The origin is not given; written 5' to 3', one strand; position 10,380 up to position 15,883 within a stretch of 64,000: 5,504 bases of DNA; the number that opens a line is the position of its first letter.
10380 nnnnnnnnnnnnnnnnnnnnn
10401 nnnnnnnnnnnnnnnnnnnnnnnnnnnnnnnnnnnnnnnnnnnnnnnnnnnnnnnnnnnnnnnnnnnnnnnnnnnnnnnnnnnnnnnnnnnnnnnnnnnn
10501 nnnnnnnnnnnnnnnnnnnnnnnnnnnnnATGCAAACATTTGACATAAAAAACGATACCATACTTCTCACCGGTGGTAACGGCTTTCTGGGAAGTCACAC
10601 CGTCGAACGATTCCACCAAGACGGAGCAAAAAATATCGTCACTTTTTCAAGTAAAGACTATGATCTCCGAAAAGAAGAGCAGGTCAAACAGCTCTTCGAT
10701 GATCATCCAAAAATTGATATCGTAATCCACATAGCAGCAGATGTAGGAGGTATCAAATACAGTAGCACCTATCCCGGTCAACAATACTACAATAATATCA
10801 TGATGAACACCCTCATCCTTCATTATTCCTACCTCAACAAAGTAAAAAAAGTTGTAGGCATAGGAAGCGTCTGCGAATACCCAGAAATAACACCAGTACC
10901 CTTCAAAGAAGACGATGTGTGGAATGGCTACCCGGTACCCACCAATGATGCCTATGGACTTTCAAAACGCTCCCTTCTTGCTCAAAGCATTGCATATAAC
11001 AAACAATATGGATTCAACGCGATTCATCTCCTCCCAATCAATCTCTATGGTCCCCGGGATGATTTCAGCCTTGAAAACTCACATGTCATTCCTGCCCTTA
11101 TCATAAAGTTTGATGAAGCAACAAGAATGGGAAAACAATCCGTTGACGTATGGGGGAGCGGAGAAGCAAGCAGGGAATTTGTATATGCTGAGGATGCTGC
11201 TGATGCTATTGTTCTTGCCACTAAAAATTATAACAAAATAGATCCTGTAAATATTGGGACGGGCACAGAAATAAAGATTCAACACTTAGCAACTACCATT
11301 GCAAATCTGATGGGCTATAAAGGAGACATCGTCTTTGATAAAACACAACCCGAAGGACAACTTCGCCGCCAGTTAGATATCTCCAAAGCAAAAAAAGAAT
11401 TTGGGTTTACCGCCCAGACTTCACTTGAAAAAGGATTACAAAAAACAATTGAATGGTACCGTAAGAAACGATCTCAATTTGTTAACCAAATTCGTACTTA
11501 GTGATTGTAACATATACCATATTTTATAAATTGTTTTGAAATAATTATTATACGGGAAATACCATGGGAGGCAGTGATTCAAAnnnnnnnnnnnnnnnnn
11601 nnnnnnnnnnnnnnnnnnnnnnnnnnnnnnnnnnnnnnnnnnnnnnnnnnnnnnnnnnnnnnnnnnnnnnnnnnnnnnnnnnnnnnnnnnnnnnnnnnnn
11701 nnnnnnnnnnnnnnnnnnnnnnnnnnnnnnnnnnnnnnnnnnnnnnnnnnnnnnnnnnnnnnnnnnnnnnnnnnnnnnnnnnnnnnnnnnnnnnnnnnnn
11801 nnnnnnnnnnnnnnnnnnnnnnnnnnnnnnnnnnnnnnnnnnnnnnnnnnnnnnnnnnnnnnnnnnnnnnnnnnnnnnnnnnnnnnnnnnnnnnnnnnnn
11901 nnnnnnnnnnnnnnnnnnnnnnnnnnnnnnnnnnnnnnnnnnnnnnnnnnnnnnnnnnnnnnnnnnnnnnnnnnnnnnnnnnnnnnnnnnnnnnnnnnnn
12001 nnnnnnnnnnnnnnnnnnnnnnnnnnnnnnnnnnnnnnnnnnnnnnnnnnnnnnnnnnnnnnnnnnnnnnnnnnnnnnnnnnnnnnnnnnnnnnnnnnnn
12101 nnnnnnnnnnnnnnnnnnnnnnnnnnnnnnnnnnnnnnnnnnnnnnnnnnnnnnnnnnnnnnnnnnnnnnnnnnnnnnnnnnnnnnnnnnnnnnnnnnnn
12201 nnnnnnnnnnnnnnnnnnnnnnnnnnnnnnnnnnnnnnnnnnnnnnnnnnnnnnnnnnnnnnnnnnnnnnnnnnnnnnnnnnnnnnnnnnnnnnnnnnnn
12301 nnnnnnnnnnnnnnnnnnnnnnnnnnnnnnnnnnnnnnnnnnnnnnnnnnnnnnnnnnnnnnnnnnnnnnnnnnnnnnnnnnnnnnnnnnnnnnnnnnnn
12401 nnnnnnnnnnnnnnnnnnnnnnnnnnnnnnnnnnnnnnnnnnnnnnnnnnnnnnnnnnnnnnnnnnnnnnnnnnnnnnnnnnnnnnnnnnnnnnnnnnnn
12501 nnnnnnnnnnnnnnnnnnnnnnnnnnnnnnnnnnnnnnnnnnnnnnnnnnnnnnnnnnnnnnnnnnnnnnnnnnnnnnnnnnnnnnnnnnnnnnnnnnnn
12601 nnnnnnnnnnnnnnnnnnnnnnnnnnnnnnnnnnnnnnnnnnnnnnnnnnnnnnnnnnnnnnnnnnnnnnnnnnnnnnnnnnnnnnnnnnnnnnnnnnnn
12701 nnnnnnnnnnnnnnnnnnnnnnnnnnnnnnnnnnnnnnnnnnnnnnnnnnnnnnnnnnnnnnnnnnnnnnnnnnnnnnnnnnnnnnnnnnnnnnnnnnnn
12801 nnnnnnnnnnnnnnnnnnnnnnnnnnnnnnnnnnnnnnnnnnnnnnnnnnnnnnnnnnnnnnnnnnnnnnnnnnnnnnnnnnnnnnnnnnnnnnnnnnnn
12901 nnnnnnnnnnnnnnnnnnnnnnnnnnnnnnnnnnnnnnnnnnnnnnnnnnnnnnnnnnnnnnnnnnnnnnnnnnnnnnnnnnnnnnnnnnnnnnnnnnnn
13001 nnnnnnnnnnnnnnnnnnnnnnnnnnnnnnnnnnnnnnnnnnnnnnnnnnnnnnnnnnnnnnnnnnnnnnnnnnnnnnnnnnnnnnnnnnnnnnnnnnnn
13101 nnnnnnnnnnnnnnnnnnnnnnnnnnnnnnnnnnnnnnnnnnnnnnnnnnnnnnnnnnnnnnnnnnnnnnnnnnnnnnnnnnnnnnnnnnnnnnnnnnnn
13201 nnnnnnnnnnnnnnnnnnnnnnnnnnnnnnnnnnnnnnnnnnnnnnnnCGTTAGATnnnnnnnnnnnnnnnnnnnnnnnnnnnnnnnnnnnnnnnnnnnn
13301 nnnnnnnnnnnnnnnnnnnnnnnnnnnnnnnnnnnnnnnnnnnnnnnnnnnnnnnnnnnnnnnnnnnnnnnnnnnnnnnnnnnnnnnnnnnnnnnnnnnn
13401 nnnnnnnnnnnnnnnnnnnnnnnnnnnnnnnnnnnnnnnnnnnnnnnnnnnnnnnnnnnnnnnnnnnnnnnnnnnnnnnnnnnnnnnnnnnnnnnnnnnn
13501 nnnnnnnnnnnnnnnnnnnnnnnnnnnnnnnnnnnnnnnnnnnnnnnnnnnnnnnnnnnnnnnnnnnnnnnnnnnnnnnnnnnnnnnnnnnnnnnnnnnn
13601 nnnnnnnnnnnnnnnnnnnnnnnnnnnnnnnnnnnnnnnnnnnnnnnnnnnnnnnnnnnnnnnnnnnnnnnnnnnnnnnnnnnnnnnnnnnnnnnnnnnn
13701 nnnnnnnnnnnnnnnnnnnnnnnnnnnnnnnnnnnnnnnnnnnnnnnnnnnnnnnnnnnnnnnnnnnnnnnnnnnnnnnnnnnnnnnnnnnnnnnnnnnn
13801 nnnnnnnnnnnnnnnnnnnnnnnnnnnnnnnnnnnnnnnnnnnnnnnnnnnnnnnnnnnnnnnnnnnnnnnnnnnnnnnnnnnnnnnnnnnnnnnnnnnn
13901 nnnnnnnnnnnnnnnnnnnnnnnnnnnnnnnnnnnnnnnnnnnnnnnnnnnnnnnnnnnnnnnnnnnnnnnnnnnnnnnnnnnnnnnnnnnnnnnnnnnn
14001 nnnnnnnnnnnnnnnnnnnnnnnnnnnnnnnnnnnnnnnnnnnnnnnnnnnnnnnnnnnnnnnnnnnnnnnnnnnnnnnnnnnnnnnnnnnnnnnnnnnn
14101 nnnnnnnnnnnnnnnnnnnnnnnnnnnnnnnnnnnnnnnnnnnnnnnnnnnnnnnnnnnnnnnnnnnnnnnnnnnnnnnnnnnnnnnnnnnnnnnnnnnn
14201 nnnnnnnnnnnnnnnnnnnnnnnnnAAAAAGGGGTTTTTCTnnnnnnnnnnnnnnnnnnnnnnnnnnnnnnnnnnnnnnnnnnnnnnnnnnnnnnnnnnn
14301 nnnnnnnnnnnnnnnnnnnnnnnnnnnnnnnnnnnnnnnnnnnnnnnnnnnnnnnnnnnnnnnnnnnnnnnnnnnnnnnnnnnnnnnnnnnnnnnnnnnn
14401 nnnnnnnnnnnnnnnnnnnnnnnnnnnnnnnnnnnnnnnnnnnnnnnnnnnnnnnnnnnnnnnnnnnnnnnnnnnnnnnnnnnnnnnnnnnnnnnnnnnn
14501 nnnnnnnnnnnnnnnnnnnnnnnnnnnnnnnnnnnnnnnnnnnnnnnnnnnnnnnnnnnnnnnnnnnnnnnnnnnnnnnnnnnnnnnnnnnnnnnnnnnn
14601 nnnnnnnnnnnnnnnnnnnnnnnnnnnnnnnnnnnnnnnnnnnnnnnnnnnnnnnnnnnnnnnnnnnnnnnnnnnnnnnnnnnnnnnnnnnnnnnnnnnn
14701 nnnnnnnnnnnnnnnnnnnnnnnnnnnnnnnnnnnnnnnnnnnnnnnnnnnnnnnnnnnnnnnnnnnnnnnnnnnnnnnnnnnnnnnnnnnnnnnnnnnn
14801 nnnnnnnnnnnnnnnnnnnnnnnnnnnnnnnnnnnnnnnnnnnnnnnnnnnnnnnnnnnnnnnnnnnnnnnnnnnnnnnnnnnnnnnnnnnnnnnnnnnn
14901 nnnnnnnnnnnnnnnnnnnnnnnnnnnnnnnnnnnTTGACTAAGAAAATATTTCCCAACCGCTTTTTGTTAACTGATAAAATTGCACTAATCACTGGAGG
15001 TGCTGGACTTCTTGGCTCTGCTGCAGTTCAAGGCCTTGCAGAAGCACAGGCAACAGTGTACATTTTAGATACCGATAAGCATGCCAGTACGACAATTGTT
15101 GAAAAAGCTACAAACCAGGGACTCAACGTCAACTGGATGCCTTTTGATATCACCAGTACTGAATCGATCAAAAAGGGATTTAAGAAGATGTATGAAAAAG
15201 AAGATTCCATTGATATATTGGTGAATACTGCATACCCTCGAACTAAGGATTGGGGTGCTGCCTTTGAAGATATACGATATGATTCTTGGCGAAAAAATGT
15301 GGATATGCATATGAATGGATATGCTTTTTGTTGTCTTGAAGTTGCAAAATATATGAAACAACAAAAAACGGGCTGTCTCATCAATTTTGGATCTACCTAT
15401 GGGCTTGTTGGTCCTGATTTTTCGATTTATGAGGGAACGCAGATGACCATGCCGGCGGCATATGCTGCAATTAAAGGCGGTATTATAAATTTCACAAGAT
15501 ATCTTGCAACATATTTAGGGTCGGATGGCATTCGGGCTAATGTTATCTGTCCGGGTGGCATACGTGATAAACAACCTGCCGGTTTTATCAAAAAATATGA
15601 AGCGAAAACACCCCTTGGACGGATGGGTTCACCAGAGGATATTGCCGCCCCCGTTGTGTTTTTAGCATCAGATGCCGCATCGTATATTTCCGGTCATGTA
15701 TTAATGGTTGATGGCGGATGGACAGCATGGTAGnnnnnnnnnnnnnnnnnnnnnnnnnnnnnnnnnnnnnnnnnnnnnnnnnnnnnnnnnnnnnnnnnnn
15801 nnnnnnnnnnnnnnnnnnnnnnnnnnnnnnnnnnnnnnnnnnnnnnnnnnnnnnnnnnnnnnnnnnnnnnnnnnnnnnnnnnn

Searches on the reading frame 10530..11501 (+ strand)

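Call 68: search_protein_families(library=pfam, proteins=[window:10530-11501:+], max_evalue=0.00001)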
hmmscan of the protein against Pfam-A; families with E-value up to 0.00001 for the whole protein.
window:10530-11501:+ (323 aa): 5 families
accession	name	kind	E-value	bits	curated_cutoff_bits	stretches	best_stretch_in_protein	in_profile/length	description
PF01370.27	Epimerase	-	2.3e-53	181.5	20.9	1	11-243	1-240/240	NAD dependent epimerase/dehydratase family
PF16363.11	GDP_Man_Dehyd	-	1.6e-24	87.5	27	1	12-306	1-332/332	GDP-mannose 4,6 dehydratase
PF04321.23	RmlD_sub_bind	-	2.4e-07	30.6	27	1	10-70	2-60/287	RmlD substrate binding domain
PF02719.21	Polysacc_synt_2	-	3.8e-07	30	20.2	0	45-111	62-126/293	Polysaccharide biosynthesis protein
PF01073.25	3Beta_HSD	-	3.7e-06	26.6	22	0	14-234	3-232/280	3-beta hydroxysteroid dehydrogenase/isomerase family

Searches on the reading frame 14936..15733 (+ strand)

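Call 4: search_protein_families(library=pfam, proteins=[window:14936-15733:+])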
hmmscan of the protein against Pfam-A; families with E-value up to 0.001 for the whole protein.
window:14936-15733:+ (265 aa): 5 families
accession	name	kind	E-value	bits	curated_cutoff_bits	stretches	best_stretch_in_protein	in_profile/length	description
PF13561.12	adh_short_C2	-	5.1e-46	157.6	27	1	26-263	8-236/236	Enoyl-(Acyl carrier protein) reductase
PF00106.31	adh_short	-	2.9e-31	108.9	26.6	1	15-210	1-183/195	short chain dehydrogenase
PF08659.16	KR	-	2e-08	34.8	22.6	1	18-159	4-142/180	KR domain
PF01370.27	Epimerase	-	6.9e-07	29.4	20.9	1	17-180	1-146/240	NAD dependent epimerase/dehydratase family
PF16363.11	GDP_Man_Dehyd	-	0.00065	19.7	27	1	18-85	1-74/332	GDP-mannose 4,6 dehydratase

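Call 38: search_protein_families(library=ncbifam, proteins=[window:14936-15733:+], max_evalue=1e-10)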
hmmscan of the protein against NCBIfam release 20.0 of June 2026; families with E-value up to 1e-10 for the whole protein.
window:14936-15733:+ (265 aa): 175 families (the best 25 are shown)
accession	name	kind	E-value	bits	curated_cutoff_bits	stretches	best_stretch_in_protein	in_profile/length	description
NF006619.0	PRK09186.1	equivalog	3.1e-71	240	255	1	12-263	2-255/256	oxidoreductase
NF006070.0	PRK08213.1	subfamily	1.3e-51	175.6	279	1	8-264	6-258/259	gluconate 5-dehydrogenase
NF050062.1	FlagModPtmA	equivalog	8e-48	163.2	350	1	11-263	1-255/256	flagellin modification protein PtmA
NF009466.0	PRK12826.1-2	subfamily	1.4e-46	159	222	1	14-262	3-244/248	3-oxoacyl-ACP reductase FabG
NF052558.1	MBtsdlDhBudC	equivalog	9.7e-46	156.4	270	1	13-265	2-244/250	meso-2,3-butanediol dehydrogenase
NF004778.0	PRK06124.1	equivalog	5.2e-45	153.8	303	1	8-264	5-254/256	SDR family oxidoreductase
TIGR01830.1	3oxo_ACP_reduc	equivalog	3.3e-44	151.4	297.75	1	17-261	1-237/239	3-oxoacyl-[acyl-carrier-protein] reductase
NF004198.0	PRK05653.1-3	equivalog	5.1e-44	150.6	296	1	11-262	4-246/248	3-oxoacyl-ACP reductase FabG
NF004791.0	PRK06138.1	equivalog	1.2e-42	145.9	312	1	12-265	3-252/252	SDR family oxidoreductase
NF006132.0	PRK08277.1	subfamily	4.1e-42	144.4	281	1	8-265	4-277/280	D-mannonate oxidoreductase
NF005559.1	PRK07231.1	subfamily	2.4e-41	141.9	215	1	12-263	2-248/249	glucose 1-dehydrogenase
NF053701.1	CsHdxCHCADhChcB2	equivalog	6e-40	137.3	350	1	12-264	1-244/245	cis-4-hydroxycyclohexanecarboxylate dehydrogenase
NF004197.0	PRK05653.1-1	equivalog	3.3e-39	135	332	1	12-262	5-246/249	3-oxoacyl-ACP reductase FabG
NF005474.0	PRK07074.1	equivalog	5.7e-39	134.3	361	1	13-264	2-244/259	SDR family oxidoreductase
NF049979.1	AlphHSDSHdhA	equivalog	5.8e-39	134.1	350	1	12-263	1-247/258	7alpha-hydroxysteroid dehydrogenase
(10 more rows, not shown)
